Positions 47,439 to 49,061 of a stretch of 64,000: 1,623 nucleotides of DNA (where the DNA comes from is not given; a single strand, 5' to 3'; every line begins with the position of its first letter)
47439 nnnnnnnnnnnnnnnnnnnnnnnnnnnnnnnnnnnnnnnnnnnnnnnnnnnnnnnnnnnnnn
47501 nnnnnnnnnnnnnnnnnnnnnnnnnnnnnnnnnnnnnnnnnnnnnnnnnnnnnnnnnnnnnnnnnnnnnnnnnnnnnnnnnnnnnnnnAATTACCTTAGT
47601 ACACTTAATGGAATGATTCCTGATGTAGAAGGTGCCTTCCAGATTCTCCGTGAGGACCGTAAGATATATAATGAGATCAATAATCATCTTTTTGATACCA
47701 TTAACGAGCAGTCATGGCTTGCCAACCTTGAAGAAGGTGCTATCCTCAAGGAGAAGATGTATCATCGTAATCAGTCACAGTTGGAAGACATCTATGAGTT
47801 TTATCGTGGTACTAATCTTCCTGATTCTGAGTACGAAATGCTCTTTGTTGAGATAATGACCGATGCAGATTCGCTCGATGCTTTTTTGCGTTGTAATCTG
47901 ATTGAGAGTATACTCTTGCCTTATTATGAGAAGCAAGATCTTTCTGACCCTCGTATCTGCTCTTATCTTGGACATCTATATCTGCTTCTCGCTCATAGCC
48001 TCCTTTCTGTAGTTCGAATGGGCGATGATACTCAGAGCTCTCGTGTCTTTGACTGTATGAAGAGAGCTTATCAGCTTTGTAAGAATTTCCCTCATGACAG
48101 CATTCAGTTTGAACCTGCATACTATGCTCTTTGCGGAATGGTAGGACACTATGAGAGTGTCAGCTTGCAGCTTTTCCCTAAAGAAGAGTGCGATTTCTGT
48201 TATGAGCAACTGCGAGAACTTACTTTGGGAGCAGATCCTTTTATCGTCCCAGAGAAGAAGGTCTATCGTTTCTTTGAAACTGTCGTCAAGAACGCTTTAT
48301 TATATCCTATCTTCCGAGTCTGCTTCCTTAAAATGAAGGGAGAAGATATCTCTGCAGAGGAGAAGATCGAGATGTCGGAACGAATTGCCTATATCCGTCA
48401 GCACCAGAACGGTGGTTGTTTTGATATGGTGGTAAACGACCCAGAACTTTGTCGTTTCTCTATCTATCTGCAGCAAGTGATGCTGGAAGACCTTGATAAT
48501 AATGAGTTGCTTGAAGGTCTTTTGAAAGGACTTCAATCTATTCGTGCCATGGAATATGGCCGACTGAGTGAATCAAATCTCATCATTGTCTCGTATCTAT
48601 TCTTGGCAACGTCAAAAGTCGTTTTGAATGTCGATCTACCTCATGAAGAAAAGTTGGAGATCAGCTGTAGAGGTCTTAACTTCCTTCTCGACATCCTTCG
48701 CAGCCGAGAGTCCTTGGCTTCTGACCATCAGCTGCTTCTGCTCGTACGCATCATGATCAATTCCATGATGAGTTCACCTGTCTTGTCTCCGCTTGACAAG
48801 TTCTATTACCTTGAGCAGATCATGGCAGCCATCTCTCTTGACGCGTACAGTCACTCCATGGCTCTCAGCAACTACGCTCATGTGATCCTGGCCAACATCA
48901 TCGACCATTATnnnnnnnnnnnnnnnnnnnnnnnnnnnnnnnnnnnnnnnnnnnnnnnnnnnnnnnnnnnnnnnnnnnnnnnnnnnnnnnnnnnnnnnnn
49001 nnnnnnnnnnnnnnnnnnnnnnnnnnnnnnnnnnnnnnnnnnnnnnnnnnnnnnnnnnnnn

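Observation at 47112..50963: Giant cytoplasmic degenerate-GGDEF / HD-GYP / PAS / GGDEF protein in a Bacteroidales-like genome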

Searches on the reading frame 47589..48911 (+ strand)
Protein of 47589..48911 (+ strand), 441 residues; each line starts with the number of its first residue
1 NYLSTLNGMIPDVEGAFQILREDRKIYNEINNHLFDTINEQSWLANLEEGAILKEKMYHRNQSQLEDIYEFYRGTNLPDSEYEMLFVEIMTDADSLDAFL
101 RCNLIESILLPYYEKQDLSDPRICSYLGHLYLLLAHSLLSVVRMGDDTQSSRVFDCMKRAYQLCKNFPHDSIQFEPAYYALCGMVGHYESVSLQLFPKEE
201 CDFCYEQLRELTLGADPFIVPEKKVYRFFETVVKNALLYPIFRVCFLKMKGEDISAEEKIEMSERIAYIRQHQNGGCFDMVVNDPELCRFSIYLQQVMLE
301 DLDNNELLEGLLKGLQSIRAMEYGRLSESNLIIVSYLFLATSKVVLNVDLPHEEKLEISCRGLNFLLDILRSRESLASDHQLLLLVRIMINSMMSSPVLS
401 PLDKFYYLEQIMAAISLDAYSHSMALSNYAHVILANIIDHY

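Call 33: predict_structure(alignment_id=A2)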
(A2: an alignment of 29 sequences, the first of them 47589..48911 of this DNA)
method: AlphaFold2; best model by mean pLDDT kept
length: 441 residues; sequences in the alignment: 29
mean_pLDDT: 84.3   pTM: 0.84
mean pLDDT of the five models: 84.3, 82.8, 81.5, 80.8, 79.7
residues with pLDDT >= 90: 222; 70-90: 154; 50-70: 41; < 50: 24
segments of 3 or more residues with pLDDT < 50: 420-441
pLDDT, mean of each block of 10 residues (from residue 1): 55 79 73 66 73 75 82 84 91 78 91 95 97 93 83 96 97 97 94 93 97 95 90 94 92 93 97 93 90 91 92 89 69 89 93 96 89 67 86 91 86 63 37 41 42
secondary structure, 60 per line:
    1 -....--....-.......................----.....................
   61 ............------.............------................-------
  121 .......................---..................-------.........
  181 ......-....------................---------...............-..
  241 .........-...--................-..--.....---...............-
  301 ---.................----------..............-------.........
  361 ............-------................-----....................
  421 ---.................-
elements in order: E2-5 E8-11 H13-35 H40-72 H79-91 H98-113 H121-143 H147-164 H172-186 H188-191 H198-213 H223-237 H239-249 H256-271 H285-299 H304-320 H331-344 H352-372 H380-395 H401-420 H424-440

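Call 40: fold_search(model_id=the predicted structure, library=pdb)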
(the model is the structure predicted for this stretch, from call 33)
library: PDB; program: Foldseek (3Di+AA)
matches with E <= 10: 654; with E <= 0.001: 0
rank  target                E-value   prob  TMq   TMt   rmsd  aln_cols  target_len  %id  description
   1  9zjs_A                1.5e-02  0.89  0.20  0.10  23.0       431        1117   12  Human sterile alpha motif domain-containing protein 9 (SAMD9), asymmetric dimer "shell" shape (released 2026-02-25)
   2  9dze_A                2.2e-02  0.90  0.19  0.23  21.9       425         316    9  Computationally Designed Bifaceted Protein Nanomaterial pD5-14 (released 2024-10-30)
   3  6xr1                  3.0e-02  0.98  0.31  0.28  13.4       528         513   13  Computationally designed right-handed alpha/alpha single-chain toroid with 9 repeats (released 2021-07-14)
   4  4gmo                  3.2e-02  0.98  0.33  0.28  19.1       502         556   11  Crystal structure of Syo1 (released 2012-10-31)
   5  7kzp_H                3.7e-02  0.57  0.17  0.15  26.3       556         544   11  Structure of the human Fanconi anaemia Core complex (released 2021-03-10)
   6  7t7t_A                4.0e-02  0.57  0.18  0.17  23.1       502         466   14  Structure of TSK/BRU1 bound to histone H3.1 (released 2022-03-30)
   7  9bax_D                4.2e-02  0.95  0.29  0.23  21.7       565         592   12  PI4KA complex bound to C-terminus of EFR3A (released 2024-11-27)
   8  3zhp_A                4.2e-02  0.54  0.14  0.18  20.6       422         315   13  Human MST3 (STK24) in complex with MO25beta (released 2013-01-16)
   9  3qtm_B                4.4e-02  0.85  0.20  0.25  16.8       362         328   15  Structure of S. pombe nuclear import adaptor Nro1 (Space group P21) (released 2011-09-21)
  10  2grm_A                4.6e-02  0.97  0.27  0.33  17.8       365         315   15  Crystal structure of PrgX/iCF10 complex (released 2007-04-03)
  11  5f0k_A                4.6e-02  0.54  0.17  0.18  25.2       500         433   10  Structure of VPS35 N terminal region (released 2016-12-07)
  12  3sf4_C                4.7e-02  0.91  0.24  0.27  14.1       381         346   11  Crystal structure of the complex between the conserved cell polarity proteins Inscuteable and LGN (released 2011-11-23)
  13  7sqc_G2               4.9e-02  0.80  0.22  0.21  17.2       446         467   12  Ciliary C1 central pair apparatus isolated from Chlamydomonas reinhardtii (released 2022-04-13)
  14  7rwc_A                5.1e-02  0.33  0.14  0.11  23.4       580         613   10  AP2 bound to the APA domain of SGIP and heparin; partial signal subtraction and symmetry expansion (released 2022-03-30)
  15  5dse_C                6.6e-02  0.84  0.25  0.18  16.5       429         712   13  Crystal Structure of the TTC7B/Hyccin Complex (released 2015-12-02)
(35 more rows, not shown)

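Call 46: search_protein_representatives(alignment_id=A4)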
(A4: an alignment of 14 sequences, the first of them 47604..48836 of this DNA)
Query: 14 sequences, 411 profile positions. Proteins with E-value up to 0.001 (for the whole library): 58; up to 1e-10: 21; up to 1e-30: 10. The best 58 are listed.
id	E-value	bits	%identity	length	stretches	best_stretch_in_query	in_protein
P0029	7.5e-186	634.3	-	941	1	1-411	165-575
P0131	1.6e-167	573.9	-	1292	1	1-411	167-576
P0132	2.1e-161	553.8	-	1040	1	2-410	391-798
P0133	1.0e-95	337.5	-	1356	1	2-411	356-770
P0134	1.4e-95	337.0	-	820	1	2-411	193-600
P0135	2.8e-81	289.9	-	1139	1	5-410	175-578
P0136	1.1e-75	271.4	-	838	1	5-410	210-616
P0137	3.6e-71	256.6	-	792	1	2-409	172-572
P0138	3.4e-53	197.4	-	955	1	4-411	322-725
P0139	1.1e-36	143.0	-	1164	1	57-409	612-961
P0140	1.3e-27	113.1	-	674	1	3-268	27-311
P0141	4.1e-23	98.3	-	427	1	207-410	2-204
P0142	1.2e-20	90.2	-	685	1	5-261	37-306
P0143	5.4e-19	84.8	-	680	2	4-267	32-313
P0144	3.6e-17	78.7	-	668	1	6-404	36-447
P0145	1.1e-15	73.8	-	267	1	9-128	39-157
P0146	1.0e-13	67.3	-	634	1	7-158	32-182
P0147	1.3e-13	67.1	-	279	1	4-164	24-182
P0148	4.9e-13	65.1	-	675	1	6-177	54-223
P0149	4.7e-12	61.9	-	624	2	4-179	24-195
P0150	2.2e-11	59.7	-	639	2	4-207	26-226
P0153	4.7e-10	55.3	-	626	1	6-179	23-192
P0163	1.3e-07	47.3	-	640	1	3-179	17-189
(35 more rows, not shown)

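Call 47: search_protein_families(library=pfam, proteins=[P0132, P0133, P0134, P0135, P0136, P0137, P0138, P0139, P0140, P0144], max_evalue=0.01)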
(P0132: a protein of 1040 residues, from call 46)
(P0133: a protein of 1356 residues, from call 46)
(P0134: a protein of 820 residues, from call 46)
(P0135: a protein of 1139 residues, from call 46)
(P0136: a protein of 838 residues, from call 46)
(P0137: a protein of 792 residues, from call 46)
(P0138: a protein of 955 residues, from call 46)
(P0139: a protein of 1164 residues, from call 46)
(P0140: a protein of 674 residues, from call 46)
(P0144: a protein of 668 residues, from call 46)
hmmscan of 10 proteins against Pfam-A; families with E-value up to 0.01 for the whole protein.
P0132 (1040 aa): 3 families
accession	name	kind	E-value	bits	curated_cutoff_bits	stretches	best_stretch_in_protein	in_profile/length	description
PF00990.26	GGDEF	-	2.7e-17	63.4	23.8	1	233-382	2-157/161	Diguanylate cyclase, GGDEF domain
PF13487.12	HD_5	-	2.4e-07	31.1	27.2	1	847-979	37-166/170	HD domain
PF01966.28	HD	-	1e-05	26.2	22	1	854-949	29-115/116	HD domain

P0133 (1356 aa): 4 families
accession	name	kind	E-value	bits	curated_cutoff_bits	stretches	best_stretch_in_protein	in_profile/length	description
PF00990.26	GGDEF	-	5.5e-45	153.5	23.8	2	1191-1341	1-158/161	Diguanylate cyclase, GGDEF domain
PF01966.28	HD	-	2.3e-10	41.2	22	1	821-919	25-115/116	HD domain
PF13487.12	HD_5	-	5e-09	36.6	27.2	1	820-953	39-170/170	HD domain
PF01590.32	GAF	-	0.00063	20.7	22.4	1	48-163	7-112/133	GAF domain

P0134 (820 aa): 3 families
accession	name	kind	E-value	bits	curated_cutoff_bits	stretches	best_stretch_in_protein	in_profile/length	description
PF00990.26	GGDEF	-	7.7e-21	75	23.8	1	34-183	2-156/161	Diguanylate cyclase, GGDEF domain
PF01966.28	HD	-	6.4e-09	36.5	22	1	605-749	3-115/116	HD domain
PF13487.12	HD_5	-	4.6e-08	33.4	27.2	1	618-783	3-170/170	HD domain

P0135 (1139 aa): 3 families
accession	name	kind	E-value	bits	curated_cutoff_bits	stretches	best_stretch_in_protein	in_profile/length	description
PF00990.26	GGDEF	-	2e-38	132.1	23.8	2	974-1130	2-159/161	Diguanylate cyclase, GGDEF domain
PF13487.12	HD_5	-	2.7e-09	37.4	27.2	1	620-762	30-170/170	HD domain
PF01966.28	HD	-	6.1e-07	30.2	22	1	584-728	3-115/116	HD domain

P0136 (838 aa): 3 families
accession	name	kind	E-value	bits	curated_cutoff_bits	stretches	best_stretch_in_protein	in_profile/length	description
PF00990.26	GGDEF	-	7.3e-21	75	23.8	1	47-201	2-160/161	Diguanylate cyclase, GGDEF domain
PF13487.12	HD_5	-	5.1e-10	39.8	27.2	1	662-799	34-169/170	HD domain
PF01966.28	HD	-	1.3e-08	35.6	22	1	620-766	1-115/116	HD domain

P0137 (792 aa): 2 families
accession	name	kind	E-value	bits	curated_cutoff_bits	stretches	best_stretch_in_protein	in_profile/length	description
PF00990.26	GGDEF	-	3.1e-16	60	23.8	1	13-162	1-156/161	Diguanylate cyclase, GGDEF domain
PF13487.12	HD_5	-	2.6e-08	34.2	27.2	1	623-757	38-170/170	HD domain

P0138 (955 aa): 3 families
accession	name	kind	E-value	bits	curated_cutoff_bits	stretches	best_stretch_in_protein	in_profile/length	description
PF00990.26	GGDEF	-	2.3e-26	92.9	23.8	1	162-312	2-158/161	Diguanylate cyclase, GGDEF domain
PF13487.12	HD_5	-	4.5e-12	46.5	27.2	1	779-907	44-170/170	HD domain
PF01966.28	HD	-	6.4e-09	36.6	22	1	777-871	27-113/116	HD domain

P0139 (1164 aa): 4 families
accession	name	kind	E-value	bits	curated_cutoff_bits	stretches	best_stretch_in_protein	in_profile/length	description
PF00563.25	EAL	-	2.7e-61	207.4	31.3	1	18-252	3-236/236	EAL domain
PF00990.26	GGDEF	-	2.1e-29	102.8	23.8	1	433-579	4-156/161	Diguanylate cyclase, GGDEF domain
PF13487.12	HD_5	-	1.8e-08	34.8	27.2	1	1013-1145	40-170/170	HD domain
PF01966.28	HD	-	2.4e-05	25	22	1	1013-1111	25-115/116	HD domain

P0140 (674 aa): 2 families
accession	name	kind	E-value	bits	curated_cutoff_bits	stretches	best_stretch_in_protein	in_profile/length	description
PF13487.12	HD_5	-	2.3e-09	37.7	27.2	1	511-636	45-168/170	HD domain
PF01966.28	HD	-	5.6e-05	23.8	22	1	511-604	30-115/116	HD domain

P0144 (668 aa): 0 families

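Call 48: search_protein_families(library=pfam, proteins=[P0142, P0143, P0146, P0148, P0149, P0150, P0153, P0163, P0145, P0147], max_evalue=0.01)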
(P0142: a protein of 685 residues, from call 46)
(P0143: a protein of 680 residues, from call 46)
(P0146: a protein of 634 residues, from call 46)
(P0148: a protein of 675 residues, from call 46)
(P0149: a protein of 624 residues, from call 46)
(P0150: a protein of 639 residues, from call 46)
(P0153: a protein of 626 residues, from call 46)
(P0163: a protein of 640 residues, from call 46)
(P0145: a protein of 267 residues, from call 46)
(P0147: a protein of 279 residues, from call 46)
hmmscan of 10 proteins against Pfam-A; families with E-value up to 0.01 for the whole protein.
P0142 (685 aa): 2 families
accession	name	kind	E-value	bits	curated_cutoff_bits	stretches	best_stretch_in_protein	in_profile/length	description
PF13487.12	HD_5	-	1.6e-09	38.1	27.2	1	522-649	45-170/170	HD domain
PF01966.28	HD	-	4e-06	27.5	22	1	517-615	25-115/116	HD domain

P0143 (680 aa): 2 families
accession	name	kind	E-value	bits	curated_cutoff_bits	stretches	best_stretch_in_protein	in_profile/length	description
PF13487.12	HD_5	-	1.9e-06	28.2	27.2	1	511-640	42-169/170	HD domain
PF01966.28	HD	-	0.0025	18.5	22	1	509-607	25-115/116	HD domain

P0146 (634 aa): 1 family
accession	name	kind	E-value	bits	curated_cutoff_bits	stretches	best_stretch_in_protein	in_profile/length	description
PF13487.12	HD_5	-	0.0038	17.4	27.2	0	467-536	45-116/170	HD domain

P0148 (675 aa): 2 families
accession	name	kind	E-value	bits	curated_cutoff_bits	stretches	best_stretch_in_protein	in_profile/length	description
PF13487.12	HD_5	-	3.9e-13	49.9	27.2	1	499-637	33-170/170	HD domain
PF01966.28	HD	-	0.00053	20.7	22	1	507-603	26-115/116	HD domain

P0149 (624 aa): 2 families
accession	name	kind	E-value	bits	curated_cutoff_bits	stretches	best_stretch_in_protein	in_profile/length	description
PF01966.28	HD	-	0.0004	21.1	22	1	418-531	1-93/116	HD domain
PF13487.12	HD_5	-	0.0015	18.7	27.2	1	453-588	37-170/170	HD domain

P0150 (639 aa): 2 families
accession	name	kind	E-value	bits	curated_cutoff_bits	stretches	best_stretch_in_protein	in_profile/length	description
PF13487.12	HD_5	-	4.6e-07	30.2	27.2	1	476-604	44-170/170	HD domain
PF01966.28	HD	-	0.0031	18.2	22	0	425-548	1-93/116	HD domain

P0153 (626 aa): 2 families
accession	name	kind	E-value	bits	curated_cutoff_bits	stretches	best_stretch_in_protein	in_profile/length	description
PF13487.12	HD_5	-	3.9e-08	33.7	27.2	1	456-585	42-169/170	HD domain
PF01966.28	HD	-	4.1e-06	27.5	22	1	416-552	2-115/116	HD domain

P0163 (640 aa): 3 families
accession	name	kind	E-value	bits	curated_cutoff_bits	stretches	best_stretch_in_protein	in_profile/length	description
PF13487.12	HD_5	-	9.1e-12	45.5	27.2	1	449-583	38-170/170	HD domain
PF01966.28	HD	-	3.5e-06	27.7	22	1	414-549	3-115/116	HD domain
PF16560.10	SAPI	-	0.0085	16.1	25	0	34-100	36-108/213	Putative mobile pathogenicity island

P0145 (267 aa): 0 families

P0147 (279 aa): 0 families

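Call 50: list_cluster_members(proteins=[P0131, P0133, P0134, P0135, P0136, P0137, P0138, P0139, P0140, P0148])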
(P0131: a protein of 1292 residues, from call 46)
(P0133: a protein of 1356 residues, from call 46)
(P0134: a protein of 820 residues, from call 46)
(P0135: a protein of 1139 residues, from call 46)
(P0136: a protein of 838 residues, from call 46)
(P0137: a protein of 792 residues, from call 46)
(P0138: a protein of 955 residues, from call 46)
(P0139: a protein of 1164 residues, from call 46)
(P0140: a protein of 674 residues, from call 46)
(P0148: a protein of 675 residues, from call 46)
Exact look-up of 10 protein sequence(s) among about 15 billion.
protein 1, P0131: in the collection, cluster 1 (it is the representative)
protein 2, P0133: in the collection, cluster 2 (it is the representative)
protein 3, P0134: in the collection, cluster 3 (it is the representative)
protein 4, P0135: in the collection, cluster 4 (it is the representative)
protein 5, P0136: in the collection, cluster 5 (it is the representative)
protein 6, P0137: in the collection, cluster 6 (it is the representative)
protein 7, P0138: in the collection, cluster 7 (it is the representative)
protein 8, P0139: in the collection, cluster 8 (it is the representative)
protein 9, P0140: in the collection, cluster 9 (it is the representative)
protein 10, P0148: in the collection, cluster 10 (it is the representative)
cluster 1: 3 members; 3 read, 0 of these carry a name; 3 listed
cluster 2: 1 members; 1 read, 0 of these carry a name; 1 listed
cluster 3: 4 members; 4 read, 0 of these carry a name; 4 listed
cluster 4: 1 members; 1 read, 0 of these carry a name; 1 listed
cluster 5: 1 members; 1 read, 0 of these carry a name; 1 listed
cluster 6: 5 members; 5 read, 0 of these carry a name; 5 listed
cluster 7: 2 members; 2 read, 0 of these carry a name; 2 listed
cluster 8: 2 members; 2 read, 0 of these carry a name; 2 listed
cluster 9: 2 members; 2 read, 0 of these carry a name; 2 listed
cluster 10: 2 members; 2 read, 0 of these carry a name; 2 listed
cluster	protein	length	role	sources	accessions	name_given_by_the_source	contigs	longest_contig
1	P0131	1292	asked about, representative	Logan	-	-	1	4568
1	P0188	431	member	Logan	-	-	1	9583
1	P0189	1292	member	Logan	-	-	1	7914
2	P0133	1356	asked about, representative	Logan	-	-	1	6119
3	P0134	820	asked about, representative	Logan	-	-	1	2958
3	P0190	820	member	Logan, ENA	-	-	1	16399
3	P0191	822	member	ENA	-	-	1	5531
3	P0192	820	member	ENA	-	-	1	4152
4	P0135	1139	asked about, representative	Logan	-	-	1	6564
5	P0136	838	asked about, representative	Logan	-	-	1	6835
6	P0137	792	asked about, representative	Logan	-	-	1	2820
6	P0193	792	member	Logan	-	-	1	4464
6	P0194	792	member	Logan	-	-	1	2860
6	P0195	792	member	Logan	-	-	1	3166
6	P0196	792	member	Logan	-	-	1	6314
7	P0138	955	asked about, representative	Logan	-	-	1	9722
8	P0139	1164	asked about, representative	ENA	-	-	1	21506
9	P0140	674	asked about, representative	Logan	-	-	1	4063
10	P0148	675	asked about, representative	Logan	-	-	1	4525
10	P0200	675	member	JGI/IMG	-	-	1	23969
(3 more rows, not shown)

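Call 68: find_encoding_contigs(protein=P0200, flank=8000, max_places=1)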
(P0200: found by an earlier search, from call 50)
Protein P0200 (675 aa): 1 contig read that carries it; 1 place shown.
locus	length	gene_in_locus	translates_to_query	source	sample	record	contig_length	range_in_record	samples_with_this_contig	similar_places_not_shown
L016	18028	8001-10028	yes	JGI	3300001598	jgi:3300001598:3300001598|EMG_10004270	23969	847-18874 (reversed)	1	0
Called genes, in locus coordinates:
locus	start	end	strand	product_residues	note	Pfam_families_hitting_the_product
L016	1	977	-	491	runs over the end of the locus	PF02550:AcetylCoA_hydro, PF04223:CitF (weak), PF13336:AcetylCoA_hyd_C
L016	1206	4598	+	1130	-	PF00932:LTD, PF08757:CotH, PF00932:LTD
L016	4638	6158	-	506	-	PF02550:AcetylCoA_hydro, PF04223:CitF (weak), PF13336:AcetylCoA_hyd_C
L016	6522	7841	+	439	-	PF00919:UPF0004, PF04055:Radical_SAM, PF01938:TRAM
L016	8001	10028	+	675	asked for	PF13487:HD_5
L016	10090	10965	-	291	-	PF00756:Esterase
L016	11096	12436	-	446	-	PF02812:ELFV_dehydrog_N, PF00208:ELFV_dehydrog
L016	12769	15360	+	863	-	PF01588:tRNA_bind, PF03483:B3_4, PF03484:B5, PF17759:tRNA_synthFbeta, PF03147:FDX-ACB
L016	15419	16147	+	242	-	PF20772:TACO1_YebC_N, PF01709:Transcrip_reg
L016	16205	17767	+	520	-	PF01039:Carboxyl_trans, PF03255:ACCA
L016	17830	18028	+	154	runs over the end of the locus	PF04277:OAD_gamma (weak)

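Call 69: find_encoding_contigs(protein=P0139, flank=8000, max_places=1)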
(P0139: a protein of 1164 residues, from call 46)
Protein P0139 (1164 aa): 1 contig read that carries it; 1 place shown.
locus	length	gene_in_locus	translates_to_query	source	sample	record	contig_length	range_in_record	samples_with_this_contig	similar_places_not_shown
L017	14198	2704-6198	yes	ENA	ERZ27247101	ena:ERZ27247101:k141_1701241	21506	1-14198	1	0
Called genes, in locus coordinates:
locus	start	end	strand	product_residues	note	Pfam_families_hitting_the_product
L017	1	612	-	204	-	?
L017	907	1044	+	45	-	-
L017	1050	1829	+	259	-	PF04055:Radical_SAM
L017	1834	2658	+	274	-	PF08543:Phos_pyr_kin, PF00294:PfkB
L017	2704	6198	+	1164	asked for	PF00563:EAL, PF01966:HD (faint), PF00990:GGDEF, PF13487:HD_5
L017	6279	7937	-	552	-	PF00501:AMP-binding, PF13193:AMP-binding_C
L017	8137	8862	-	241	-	PF03006:HlyIII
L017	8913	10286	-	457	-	PF14821:Thr_synth_N, PF00291:PALP, PF24857:THR4_C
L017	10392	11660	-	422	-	PF01676:Metalloenzyme, PF10143:PhosphMutase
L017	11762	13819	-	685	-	PF00884:Sulfatase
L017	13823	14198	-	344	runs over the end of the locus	PF03279:Lip_A_acyltrans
